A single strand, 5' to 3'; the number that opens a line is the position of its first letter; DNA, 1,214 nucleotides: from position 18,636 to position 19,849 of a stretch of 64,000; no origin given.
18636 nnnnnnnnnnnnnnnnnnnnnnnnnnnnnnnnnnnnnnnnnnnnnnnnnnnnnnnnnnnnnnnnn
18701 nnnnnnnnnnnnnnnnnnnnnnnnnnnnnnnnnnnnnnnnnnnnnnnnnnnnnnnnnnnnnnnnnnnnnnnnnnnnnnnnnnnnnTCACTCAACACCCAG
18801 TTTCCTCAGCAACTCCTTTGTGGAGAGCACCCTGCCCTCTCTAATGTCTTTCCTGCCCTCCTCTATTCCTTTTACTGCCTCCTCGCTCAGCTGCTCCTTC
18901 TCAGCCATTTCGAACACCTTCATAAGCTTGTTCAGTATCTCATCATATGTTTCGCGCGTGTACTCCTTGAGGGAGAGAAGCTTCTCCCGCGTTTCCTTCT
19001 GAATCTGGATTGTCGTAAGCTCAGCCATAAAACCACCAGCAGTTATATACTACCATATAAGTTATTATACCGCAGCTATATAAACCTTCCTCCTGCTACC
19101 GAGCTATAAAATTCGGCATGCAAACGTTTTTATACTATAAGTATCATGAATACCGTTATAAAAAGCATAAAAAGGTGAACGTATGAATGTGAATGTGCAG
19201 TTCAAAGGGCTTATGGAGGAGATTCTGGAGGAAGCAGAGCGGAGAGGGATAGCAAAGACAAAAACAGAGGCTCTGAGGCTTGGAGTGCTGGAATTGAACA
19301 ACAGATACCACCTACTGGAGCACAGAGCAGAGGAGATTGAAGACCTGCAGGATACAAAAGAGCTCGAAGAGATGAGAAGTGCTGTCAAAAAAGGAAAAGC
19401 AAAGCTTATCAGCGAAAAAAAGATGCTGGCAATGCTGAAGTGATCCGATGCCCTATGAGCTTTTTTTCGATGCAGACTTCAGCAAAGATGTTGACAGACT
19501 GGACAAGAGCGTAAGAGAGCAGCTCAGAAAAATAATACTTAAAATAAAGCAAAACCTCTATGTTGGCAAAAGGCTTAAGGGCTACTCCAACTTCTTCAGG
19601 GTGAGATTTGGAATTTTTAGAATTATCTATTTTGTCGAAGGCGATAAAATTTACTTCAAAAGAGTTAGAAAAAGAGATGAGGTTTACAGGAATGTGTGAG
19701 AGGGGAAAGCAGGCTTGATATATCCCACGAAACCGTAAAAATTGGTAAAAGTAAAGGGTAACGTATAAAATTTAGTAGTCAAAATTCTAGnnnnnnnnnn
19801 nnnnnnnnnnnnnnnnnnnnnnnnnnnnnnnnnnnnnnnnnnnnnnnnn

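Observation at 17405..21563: Poison-and-rescue cassette: two divergent RelE/ParE toxin-antitoxin pairs sandwiched between pelota and abcE1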

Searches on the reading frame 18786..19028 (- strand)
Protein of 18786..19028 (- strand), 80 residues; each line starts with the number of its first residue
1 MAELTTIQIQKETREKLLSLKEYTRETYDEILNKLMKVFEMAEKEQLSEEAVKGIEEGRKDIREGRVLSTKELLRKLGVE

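Call 3: search_protein_families(library=pfam, proteins=[window:18786-19028:-], max_evalue=0.1)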
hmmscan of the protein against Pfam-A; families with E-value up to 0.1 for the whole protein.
window:18786-19028:- (80 aa): 5 families
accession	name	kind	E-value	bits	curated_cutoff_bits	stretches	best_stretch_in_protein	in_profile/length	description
PF24434.1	DUF7557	-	9.8e-09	35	25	1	5-43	2-39/45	Family of unknown function (DUF7557)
PF02697.20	VAPB_antitox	-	0.0069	17.6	27.9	1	6-64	2-66/69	Putative antitoxin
PF03592.21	Terminase_2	-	0.032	15.3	26.1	1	4-63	40-100/141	Terminase small subunit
PF10884.14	DUF2683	-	0.045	14.4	27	0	30-69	19-58/66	Protein of unknown function (DUF2683)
PF09510.15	Rtt102p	-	0.071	13.8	23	1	7-54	69-118/130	Rtt102p-like transcription regulator protein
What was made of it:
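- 18786..19028 (-): antitoxin 1, DUF7557 family, 80 aa. PF24434 9.8e-9 (call 3).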

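Call 4: search_protein_families(library=ncbifam, proteins=[window:18786-19028:-], max_evalue=0.1)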
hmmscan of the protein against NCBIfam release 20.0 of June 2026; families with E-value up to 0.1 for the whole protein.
window:18786-19028:- (80 aa): 3 families
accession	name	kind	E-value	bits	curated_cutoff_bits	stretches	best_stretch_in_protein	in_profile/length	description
NF041200.1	mob_BfmA_Nterm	domain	0.0016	18.6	24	1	5-42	2-39/81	BfmA/BtgA family mobilization protein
NF050811.1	RelB_ParD_antitoxin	subfamily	0.059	13.6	60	1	41-78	46-83/83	type II toxin-antitoxin system RelB/ParD family antitoxin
NF047386.1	T4SS_SepA_fam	subfamily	0.086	12.6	110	1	5-63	2-60/182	T4SS efffector SepA family protein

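Call 38: search_solved_structures(query=window:18786-19028:-, max_evalue=5)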
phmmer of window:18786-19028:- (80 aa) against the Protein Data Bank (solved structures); distinct sequences matched with E-value up to 5: 7.
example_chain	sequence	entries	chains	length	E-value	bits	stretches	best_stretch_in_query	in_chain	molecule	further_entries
6wlz_M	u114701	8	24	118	0.042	17.8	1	7-37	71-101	V-type proton ATPase subunit G 1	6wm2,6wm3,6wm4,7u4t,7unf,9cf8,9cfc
7u8o_M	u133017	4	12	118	0.084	16.9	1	7-37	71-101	V-type proton ATPase subunit G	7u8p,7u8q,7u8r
7uzf_M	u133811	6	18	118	0.18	15.8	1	7-37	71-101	V-type proton ATPase subunit G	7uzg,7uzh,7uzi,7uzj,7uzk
7bqs_A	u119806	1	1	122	1.2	13.2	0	12-60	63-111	Nomur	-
8ewg_A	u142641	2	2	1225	1.3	13.1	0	11-58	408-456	CRISPR-associated endonuclease Cas9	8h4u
2ej9_A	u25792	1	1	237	1.5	13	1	8-49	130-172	Putative biotin ligase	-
9i38_A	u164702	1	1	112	1.7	12.7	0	12-52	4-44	m4D2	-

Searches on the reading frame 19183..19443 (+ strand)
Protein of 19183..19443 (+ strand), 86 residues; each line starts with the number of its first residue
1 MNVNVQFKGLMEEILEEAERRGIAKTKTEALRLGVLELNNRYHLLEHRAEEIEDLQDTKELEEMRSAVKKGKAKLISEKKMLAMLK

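Call 3: search_protein_families(library=pfam, proteins=[window:19183-19443:+], max_evalue=0.1)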
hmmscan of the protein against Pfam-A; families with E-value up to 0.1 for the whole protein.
window:19183-19443:+ (86 aa): 2 families
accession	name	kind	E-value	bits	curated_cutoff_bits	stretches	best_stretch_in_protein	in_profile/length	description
PF10279.14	Latarcin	-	0.00041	21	25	1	15-75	14-53/64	Latarcin precursor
PF09957.15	VapB_antitoxin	-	0.05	13.9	23.4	1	12-42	9-39/47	Bacterial antitoxin of type II TA system, VapB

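Call 4: search_protein_families(library=ncbifam, proteins=[window:19183-19443:+], max_evalue=0.1)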
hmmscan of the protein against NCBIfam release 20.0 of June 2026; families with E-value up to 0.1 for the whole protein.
window:19183-19443:+ (86 aa): 1 family
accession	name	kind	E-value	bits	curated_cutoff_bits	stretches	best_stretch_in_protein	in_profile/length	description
NF048017.1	antitoxin_RelB_like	equivalog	0.082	13.1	50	0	46-79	27-60/70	type II toxin-antitoxin system RelB family antitoxin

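Call 39: search_solved_structures(query=window:19183-19443:+, max_evalue=5)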
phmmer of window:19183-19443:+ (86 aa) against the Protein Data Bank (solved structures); distinct sequences matched with E-value up to 5: 0.
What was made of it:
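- Closest known: Archaeal RelBE type II toxin-antitoxin systems. Different: The antitoxins belong to other or unassigned families (DUF7557 for TA1; none for TA2), with no detectable sequence similarity to solved RelB proteins (calls 38, 39).
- Tried and rejected: Antitoxins against solved structures: nothing meaningful (calls 38, 39).
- Antitoxin 2 has no recognisable DNA-binding family (calls 3, 4, 39).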

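Call 59: predict_structure(protein=window:19183-19443:+)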
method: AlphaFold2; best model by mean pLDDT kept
length: 86 residues; sequences in the alignment: 1
mean_pLDDT: 73.2   pTM: 0.44
mean pLDDT of the five models: 73.2, 72.5, 69.8, 68.4, 67.7
residues with pLDDT >= 90: 0; 70-90: 66; 50-70: 15; < 50: 5
segments of 3 or more residues with pLDDT < 50: 1-4
pLDDT, mean of each block of 10 residues (from residue 1): 55 79 79 80 77 65 79 76 66
secondary structure, 60 per line:
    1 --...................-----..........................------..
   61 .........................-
elements in order: H3-21 H27-52 H59-85
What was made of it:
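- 19183..19443 (+): antitoxin 2, 86 aa, no curated family. Only sub-threshold VapB/RelB-like hits (calls 3, 4); no PDB sequence hit (call 39); single-sequence model all-helical, pLDDT 73 (call 59).
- Tried and rejected: The single-sequence model of antitoxin 2 was too uncertain to use for a fold search (call 59).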

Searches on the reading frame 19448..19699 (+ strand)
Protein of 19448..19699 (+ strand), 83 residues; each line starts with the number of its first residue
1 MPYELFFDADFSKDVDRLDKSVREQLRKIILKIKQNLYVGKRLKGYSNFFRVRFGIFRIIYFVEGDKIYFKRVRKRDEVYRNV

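Call 3: search_protein_families(library=pfam, proteins=[window:19448-19699:+], max_evalue=0.1)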
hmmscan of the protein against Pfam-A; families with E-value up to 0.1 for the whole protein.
window:19448-19699:+ (83 aa): 1 family
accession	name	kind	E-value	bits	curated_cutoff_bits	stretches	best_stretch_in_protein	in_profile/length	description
PF05016.21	ParE_toxin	-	4.7e-07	30.7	23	1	7-80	3-89/89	ParE toxin of type II toxin-antitoxin system, parDE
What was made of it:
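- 19448..19699 (+): toxin 2, RelE-like, 83 aa. PF05016 4.7e-7 (call 3).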

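Call 4: search_protein_families(library=ncbifam, proteins=[window:19448-19699:+], max_evalue=0.1)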
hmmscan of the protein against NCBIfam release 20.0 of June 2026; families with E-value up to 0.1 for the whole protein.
window:19448-19699:+ (83 aa): 0 families

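Call 16: search_solved_structures(query=window:19448-19699:+, max_evalue=1, show_alignments=3)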
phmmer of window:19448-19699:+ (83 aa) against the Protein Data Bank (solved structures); distinct sequences matched with E-value up to 1: 7.
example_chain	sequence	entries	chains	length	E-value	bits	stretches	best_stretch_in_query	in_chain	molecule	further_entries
3bpq_B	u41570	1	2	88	5.6e-07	33.2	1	5-80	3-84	Toxin RelE3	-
4v7k_Ay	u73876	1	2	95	0.00046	23.9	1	1-80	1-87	Toxin relE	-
4fxe_D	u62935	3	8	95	0.0012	22.6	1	1-70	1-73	mRNA interferase RelE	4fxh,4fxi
2kc8_A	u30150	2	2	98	0.0021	21.8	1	1-69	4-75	Toxin relE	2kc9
4v7j_Ay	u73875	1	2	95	0.003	21.4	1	1-70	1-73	Toxin relE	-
2khe_A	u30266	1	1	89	0.036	17.9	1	1-80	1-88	Toxin-like protein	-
3g5o_B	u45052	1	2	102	0.76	13.7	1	2-81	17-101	Uncharacterized protein Rv2866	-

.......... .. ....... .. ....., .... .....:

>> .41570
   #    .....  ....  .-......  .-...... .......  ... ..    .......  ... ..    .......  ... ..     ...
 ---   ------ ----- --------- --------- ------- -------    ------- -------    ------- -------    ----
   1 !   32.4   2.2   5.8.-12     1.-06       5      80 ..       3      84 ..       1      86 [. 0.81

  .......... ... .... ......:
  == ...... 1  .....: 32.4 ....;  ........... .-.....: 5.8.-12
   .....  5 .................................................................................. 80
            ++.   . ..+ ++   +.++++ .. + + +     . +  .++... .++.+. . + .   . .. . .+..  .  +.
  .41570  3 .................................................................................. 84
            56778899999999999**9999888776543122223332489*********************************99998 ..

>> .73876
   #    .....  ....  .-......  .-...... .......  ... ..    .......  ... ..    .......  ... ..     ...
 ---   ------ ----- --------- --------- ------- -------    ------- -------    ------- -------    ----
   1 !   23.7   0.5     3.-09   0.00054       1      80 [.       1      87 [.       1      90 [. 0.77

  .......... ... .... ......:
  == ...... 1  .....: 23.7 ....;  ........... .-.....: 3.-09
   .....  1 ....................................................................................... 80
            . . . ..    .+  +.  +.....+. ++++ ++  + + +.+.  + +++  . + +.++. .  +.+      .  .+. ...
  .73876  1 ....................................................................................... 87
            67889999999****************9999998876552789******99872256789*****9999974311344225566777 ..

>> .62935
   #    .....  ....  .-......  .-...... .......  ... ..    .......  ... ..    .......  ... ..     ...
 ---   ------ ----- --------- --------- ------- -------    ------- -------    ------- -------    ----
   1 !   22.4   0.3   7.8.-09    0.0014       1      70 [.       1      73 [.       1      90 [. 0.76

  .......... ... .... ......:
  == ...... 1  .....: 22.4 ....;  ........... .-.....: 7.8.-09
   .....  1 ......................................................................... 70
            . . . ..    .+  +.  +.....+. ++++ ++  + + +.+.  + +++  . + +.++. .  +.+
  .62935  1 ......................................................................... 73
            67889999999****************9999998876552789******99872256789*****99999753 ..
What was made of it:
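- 19448..19699 (+): PDB sequence hits: M. jannaschii RelE3 3BPQ 5.6e-7 and ribosome-bound E. coli RelE 4V7K 4.6e-4 (call 16).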

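Call 24: find_homologous_proteins(query=window:19448-19699:+, max_evalue=0.001)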
Query window:19448-19699:+ (83 aa): 3 proteins with E <= 0.001 among 3 candidates.
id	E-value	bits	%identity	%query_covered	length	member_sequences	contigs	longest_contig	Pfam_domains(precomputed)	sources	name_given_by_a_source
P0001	3.3e-42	160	94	100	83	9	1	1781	PF05016.22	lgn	-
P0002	4.9e-41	156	87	100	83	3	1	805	PF05016.22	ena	-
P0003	5.3e-36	140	78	100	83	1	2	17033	PF05016.22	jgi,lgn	jgi:mRNA-degrading endonuclease RelE of RelBE toxin-antitoxin system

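Call 25: find_encoding_contigs(protein=P0003, flank=8000)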
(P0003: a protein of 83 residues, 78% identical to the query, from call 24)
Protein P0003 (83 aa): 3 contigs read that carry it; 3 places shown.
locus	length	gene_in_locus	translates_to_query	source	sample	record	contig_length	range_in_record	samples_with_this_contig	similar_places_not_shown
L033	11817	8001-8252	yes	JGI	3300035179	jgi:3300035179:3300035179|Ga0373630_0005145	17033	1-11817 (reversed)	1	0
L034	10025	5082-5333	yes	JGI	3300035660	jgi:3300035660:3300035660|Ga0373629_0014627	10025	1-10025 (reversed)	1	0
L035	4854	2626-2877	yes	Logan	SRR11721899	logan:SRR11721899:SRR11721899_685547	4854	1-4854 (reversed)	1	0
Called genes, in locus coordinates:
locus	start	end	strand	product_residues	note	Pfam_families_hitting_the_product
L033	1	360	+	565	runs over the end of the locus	PF00749:tRNA-synt_1c, PF03950:tRNA-synt_1c_C, PF20974:tRNA-synt_1c_C2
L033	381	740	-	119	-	-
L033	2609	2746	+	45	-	-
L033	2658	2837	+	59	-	-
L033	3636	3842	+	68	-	-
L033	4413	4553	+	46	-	-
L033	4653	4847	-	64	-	-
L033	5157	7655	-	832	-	-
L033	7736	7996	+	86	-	-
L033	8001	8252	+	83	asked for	PF05016:ParE_toxin (weak)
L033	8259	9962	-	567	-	PF13620:CarboxypepD_reg (faint)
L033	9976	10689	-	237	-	-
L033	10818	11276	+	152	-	-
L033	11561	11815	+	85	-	?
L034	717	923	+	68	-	-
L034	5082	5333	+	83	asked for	PF05016:ParE_toxin (weak)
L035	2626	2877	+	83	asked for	PF05016:ParE_toxin (weak)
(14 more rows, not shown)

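Call 26: find_encoding_contigs(protein=P0001, flank=3000)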
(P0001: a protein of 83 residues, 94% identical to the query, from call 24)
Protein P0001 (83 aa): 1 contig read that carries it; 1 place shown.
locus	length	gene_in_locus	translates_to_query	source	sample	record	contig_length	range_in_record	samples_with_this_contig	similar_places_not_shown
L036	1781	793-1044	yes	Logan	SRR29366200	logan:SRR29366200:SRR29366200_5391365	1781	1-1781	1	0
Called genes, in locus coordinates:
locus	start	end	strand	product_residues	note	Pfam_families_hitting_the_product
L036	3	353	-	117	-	?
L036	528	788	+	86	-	-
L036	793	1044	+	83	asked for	PF05016:ParE_toxin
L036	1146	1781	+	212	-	?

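Call 27: find_encoding_contigs(protein=P0002, flank=3000)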
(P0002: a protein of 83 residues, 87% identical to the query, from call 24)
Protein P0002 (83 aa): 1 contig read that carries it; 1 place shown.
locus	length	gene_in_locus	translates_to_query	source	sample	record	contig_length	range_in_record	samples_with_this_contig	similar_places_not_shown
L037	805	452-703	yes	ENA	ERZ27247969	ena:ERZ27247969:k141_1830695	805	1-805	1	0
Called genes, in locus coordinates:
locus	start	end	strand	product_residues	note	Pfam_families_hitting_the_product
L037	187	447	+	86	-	-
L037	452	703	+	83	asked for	PF05016:ParE_toxin (weak)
